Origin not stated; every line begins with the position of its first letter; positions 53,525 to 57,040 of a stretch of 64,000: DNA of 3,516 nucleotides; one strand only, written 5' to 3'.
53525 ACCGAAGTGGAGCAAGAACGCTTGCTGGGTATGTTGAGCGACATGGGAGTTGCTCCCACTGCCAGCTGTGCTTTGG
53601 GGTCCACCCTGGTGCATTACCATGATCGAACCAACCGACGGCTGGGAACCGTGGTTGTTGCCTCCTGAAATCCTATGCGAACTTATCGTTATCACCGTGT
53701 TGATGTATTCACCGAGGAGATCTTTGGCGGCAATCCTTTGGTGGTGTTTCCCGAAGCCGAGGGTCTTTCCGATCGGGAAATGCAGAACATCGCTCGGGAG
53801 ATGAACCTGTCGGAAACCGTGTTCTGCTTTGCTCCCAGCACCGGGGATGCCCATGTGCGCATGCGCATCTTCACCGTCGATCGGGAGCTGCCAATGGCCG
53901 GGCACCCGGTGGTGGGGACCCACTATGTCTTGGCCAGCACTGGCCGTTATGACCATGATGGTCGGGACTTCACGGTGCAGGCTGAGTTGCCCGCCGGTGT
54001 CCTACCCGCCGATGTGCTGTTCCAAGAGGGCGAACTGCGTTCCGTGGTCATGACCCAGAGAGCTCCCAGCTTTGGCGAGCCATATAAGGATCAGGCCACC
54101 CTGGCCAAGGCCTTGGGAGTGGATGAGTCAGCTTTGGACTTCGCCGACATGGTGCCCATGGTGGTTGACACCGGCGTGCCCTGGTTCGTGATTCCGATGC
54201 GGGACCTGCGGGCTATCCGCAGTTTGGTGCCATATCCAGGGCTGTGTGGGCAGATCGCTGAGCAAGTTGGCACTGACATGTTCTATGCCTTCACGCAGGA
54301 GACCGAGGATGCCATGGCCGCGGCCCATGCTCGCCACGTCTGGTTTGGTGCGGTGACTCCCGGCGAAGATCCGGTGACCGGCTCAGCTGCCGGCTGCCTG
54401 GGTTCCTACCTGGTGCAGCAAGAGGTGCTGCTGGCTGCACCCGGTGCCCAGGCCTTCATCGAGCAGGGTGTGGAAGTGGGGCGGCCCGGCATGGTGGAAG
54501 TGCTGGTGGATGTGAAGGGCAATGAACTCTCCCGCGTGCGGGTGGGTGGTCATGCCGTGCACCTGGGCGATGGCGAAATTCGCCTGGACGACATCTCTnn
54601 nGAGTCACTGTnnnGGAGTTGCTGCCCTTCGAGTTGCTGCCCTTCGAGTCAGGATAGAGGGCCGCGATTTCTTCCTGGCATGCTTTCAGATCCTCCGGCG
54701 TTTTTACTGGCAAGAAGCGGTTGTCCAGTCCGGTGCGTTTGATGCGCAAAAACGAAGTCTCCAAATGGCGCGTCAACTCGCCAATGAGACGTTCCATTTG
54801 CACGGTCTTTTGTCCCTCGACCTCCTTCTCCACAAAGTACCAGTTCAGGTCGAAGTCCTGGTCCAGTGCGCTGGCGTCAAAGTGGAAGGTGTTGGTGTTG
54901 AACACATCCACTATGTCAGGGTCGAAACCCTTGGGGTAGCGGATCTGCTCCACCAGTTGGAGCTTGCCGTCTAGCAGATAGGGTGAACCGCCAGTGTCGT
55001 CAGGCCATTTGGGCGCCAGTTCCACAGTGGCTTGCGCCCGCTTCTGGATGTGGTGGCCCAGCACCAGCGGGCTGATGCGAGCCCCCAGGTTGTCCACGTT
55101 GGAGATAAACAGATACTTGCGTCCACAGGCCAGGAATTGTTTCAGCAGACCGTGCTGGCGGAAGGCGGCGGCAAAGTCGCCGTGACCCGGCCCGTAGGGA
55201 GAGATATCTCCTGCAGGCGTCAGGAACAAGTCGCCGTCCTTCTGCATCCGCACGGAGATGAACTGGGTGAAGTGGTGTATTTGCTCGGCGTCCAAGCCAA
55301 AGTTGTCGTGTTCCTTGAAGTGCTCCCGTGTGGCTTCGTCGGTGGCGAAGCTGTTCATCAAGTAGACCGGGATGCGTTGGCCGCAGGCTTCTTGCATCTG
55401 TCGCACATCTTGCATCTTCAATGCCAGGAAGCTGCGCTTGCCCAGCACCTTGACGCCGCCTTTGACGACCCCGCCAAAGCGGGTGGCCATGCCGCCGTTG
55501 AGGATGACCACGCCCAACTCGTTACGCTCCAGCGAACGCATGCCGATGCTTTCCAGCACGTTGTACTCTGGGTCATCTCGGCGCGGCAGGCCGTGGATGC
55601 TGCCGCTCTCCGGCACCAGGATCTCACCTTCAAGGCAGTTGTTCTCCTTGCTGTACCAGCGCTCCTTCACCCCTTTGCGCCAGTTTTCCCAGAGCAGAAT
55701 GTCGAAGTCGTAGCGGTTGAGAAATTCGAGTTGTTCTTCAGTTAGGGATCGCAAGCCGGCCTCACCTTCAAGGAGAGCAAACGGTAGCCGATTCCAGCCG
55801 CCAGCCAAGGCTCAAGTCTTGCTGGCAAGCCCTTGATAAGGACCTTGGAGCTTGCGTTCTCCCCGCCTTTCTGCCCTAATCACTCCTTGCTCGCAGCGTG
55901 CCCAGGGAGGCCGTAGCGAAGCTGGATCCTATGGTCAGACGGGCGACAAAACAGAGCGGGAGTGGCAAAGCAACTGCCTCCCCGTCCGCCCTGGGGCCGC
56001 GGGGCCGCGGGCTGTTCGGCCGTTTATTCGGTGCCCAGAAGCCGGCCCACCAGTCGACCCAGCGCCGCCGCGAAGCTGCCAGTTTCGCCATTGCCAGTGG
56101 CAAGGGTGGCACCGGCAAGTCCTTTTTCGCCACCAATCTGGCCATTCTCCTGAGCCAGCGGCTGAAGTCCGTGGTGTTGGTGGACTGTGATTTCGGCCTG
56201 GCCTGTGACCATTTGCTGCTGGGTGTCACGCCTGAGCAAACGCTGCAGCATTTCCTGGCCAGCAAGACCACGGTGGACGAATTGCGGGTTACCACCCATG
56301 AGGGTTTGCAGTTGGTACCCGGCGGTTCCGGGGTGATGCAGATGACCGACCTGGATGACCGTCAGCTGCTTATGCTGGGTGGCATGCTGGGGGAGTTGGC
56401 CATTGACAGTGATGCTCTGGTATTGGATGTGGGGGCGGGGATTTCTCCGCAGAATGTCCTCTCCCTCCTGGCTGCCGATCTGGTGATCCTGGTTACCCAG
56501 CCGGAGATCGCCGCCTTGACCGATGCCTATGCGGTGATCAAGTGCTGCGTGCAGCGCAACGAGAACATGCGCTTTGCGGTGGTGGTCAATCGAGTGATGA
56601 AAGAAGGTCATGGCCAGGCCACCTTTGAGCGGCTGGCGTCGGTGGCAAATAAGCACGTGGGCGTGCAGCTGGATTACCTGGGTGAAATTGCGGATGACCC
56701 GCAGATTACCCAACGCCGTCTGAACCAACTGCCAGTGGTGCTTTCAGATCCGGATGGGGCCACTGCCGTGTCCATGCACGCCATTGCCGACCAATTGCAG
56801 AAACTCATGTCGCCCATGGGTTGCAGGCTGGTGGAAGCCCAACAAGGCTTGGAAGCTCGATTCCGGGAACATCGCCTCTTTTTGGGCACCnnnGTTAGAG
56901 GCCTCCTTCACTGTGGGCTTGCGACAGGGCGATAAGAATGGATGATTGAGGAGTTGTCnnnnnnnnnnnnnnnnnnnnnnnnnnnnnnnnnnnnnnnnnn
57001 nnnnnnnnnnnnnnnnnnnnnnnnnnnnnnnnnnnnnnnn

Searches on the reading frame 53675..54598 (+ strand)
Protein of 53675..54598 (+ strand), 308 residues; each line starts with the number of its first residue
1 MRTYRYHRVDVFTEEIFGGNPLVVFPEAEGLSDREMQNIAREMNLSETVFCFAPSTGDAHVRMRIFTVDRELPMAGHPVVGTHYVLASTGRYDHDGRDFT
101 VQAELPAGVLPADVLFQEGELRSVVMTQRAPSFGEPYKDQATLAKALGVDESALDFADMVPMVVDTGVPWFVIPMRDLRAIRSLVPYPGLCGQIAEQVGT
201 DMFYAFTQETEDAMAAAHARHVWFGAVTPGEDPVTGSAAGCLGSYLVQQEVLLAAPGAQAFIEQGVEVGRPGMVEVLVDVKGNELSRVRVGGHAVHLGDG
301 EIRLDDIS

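Call 16: search_protein_families(library=pfam, proteins=[window:53675-54598:+])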
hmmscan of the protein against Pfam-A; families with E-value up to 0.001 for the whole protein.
window:53675-54598:+ (308 aa): 2 families
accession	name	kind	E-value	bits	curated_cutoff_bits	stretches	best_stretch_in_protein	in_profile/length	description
PF02567.21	PhzC-PhzF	-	3.2e-57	194.6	27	1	9-298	1-279/281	Phenazine biosynthesis-like protein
PF05544.16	Pro_racemase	-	1.2e-05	25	27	1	50-134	58-141/325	Proline racemase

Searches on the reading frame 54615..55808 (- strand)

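Call 16: search_protein_families(library=pfam, proteins=[window:54615-55808:-])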
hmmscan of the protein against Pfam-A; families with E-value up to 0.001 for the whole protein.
window:54615-55808:- (398 aa): 1 family
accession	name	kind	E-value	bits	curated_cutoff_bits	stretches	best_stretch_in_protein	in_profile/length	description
PF01704.24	UDPGP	-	3.2e-47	161.6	22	1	95-381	51-348/413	UTP--glucose-1-phosphate uridylyltransferase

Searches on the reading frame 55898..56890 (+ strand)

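Call 16: search_protein_families(library=pfam, proteins=[window:55898-56890:+])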
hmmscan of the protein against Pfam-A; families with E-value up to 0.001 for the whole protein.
window:55898-56890:+ (331 aa): 5 families
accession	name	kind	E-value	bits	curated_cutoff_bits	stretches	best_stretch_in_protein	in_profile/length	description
PF10609.15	ParA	-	7.3e-15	55.5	27.1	1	63-300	6-245/246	NUBPL iron-transfer P-loop NTPase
PF01656.29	CbiA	-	1.5e-14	54.5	25.4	1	64-279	2-124/125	CobQ/CobB/MinD/ParA nucleotide binding domain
PF13614.12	AAA_31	-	1.3e-10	41.9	27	1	64-215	5-162/177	AAA domain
PF00142.24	Fer4_NifH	-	2.3e-09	37.6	25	1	67-132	6-71/271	4Fe-4S iron sulfur cluster binding proteins, NifH/frxC family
PF02374.21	ArsA_ATPase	-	0.0004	20.1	24.3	0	64-98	4-38/305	Anion-transporting ATPase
